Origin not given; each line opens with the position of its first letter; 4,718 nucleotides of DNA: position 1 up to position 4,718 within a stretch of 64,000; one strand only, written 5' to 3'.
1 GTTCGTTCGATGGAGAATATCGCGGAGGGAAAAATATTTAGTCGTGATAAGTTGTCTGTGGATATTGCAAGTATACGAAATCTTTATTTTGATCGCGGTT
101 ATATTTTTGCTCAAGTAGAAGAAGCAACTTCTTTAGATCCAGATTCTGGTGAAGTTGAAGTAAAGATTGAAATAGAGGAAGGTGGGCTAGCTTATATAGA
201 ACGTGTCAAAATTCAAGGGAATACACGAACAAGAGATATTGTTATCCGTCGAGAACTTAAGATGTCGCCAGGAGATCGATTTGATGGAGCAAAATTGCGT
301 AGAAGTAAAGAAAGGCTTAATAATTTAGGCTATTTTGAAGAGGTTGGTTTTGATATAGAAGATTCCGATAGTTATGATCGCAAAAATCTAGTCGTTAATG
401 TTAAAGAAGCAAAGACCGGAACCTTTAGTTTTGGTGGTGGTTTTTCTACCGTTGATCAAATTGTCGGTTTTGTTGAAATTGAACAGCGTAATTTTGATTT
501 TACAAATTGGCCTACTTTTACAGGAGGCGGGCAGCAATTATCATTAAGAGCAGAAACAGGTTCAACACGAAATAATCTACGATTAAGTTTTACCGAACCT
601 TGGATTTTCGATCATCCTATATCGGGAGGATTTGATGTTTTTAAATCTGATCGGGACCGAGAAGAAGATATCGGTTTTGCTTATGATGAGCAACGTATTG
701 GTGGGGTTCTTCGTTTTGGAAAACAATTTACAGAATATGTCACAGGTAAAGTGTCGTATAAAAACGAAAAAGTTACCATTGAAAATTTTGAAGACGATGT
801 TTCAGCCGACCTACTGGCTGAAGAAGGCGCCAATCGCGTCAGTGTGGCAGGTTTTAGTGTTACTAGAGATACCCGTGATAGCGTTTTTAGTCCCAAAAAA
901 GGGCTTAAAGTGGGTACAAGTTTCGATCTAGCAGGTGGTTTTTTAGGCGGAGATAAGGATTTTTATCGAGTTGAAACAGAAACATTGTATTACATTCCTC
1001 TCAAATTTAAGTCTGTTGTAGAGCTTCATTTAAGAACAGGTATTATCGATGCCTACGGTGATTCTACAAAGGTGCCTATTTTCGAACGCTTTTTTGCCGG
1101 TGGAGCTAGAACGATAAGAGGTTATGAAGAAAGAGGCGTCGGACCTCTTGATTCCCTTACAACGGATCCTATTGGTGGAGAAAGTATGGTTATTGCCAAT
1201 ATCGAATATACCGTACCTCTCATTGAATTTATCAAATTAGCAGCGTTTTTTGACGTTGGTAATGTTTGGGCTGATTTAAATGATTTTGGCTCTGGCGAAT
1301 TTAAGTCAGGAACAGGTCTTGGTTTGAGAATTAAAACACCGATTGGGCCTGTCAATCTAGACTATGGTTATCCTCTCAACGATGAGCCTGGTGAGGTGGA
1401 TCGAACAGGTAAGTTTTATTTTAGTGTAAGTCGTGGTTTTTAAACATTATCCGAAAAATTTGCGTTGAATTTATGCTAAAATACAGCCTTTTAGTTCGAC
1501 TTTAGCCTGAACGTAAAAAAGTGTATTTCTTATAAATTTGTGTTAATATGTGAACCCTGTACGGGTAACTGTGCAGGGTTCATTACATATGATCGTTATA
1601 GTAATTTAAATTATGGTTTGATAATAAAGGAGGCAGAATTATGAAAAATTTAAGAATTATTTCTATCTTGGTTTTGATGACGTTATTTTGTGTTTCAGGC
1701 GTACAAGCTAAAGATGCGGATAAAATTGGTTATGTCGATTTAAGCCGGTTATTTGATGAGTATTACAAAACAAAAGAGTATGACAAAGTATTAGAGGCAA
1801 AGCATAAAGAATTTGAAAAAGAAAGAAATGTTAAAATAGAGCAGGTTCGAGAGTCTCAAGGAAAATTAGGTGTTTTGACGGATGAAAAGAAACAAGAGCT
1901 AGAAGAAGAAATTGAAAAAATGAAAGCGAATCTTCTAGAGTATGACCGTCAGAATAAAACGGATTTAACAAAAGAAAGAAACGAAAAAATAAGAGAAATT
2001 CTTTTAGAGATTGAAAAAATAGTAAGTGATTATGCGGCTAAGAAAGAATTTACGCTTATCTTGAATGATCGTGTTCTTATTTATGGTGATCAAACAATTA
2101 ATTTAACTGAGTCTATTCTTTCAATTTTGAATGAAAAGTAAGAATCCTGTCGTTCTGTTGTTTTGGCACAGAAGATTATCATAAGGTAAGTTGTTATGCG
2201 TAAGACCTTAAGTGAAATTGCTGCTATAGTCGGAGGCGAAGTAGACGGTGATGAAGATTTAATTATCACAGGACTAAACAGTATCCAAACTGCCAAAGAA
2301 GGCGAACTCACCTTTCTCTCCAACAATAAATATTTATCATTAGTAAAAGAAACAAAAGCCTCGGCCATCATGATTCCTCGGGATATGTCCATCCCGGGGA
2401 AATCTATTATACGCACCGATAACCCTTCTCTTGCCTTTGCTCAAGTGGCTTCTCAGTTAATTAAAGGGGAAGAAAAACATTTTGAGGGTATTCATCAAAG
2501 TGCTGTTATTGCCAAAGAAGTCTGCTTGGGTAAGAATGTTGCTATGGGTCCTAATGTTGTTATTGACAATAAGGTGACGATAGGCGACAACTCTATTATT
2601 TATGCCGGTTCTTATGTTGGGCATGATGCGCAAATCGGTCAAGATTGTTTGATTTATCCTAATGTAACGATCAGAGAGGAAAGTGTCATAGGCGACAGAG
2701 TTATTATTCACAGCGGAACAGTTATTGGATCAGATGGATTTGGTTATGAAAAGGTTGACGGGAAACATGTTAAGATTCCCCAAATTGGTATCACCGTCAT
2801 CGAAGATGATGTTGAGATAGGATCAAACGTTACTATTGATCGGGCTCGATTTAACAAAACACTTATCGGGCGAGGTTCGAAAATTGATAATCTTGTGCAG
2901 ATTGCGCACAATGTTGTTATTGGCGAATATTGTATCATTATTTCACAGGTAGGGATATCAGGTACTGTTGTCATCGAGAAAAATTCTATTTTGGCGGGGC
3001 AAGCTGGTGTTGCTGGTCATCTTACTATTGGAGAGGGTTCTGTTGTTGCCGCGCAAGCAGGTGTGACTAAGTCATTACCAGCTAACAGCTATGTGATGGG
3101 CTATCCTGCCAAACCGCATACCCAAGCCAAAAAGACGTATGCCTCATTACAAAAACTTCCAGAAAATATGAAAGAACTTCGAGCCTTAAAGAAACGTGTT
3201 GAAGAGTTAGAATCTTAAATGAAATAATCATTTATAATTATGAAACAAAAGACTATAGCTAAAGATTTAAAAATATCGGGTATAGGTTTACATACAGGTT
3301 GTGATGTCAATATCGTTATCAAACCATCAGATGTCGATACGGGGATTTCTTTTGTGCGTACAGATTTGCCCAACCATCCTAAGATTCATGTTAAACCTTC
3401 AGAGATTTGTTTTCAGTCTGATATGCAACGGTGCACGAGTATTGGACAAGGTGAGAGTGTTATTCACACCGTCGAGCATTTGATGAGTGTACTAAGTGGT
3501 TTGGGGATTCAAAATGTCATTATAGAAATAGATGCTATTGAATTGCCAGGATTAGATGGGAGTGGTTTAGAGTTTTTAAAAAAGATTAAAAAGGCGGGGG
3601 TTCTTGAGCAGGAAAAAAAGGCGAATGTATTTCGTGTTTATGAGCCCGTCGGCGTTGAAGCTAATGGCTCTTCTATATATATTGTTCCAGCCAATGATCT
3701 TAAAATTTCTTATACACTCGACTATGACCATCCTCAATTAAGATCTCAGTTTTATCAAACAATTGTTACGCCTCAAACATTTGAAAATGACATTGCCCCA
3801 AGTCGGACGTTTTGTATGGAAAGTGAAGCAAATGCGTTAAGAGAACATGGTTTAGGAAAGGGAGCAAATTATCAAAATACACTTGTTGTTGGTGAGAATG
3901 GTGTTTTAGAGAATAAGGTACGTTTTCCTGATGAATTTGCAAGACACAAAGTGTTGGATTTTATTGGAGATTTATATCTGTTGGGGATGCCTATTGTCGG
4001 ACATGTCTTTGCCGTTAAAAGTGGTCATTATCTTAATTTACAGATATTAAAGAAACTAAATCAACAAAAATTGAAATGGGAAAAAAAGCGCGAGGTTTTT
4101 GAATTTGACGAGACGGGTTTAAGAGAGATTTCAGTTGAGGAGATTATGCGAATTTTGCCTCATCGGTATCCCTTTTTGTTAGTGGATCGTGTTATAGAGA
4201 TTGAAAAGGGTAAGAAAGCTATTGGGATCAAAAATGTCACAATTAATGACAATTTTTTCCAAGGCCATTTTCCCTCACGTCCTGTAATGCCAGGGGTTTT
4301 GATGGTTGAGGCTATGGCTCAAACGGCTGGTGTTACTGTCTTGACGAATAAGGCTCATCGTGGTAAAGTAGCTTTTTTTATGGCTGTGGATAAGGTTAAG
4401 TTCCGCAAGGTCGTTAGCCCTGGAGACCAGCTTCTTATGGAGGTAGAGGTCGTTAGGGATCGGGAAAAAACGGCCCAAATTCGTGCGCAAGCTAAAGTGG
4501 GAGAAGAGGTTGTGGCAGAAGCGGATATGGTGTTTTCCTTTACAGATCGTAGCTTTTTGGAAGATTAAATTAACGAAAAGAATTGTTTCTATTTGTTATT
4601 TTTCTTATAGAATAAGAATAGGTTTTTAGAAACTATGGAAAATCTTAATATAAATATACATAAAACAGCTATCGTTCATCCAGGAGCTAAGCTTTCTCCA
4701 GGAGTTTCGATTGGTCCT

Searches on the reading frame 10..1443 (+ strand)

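Call 47: search_protein_families(library=pfam, proteins=[window:10-1443:+], max_evalue=0.00001)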
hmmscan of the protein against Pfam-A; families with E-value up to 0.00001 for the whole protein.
window:10-1443:+ (477 aa): 2 families
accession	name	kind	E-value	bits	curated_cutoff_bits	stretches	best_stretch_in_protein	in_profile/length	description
PF01103.29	Omp85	-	1.6e-70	238.6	24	1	170-477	2-325/325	Omp85 superfamily domain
PF07244.20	POTRA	-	3.1e-26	92.3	21.3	2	62-133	2-78/79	Surface antigen variable number repeat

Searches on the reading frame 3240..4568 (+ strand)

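Call 47: search_protein_families(library=pfam, proteins=[window:3240-4568:+], max_evalue=0.00001)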
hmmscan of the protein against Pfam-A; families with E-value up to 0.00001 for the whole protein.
window:3240-4568:+ (442 aa): 2 families
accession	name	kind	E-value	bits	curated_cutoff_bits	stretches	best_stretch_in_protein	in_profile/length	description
PF03331.19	LpxC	-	2.8e-91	306.2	27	1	3-274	1-267/268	UDP-3-O-acyl N-acetylglycosamine deacetylase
PF07977.19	FabA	-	6.4e-37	126.7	23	1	306-428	1-137/138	FabA-like domain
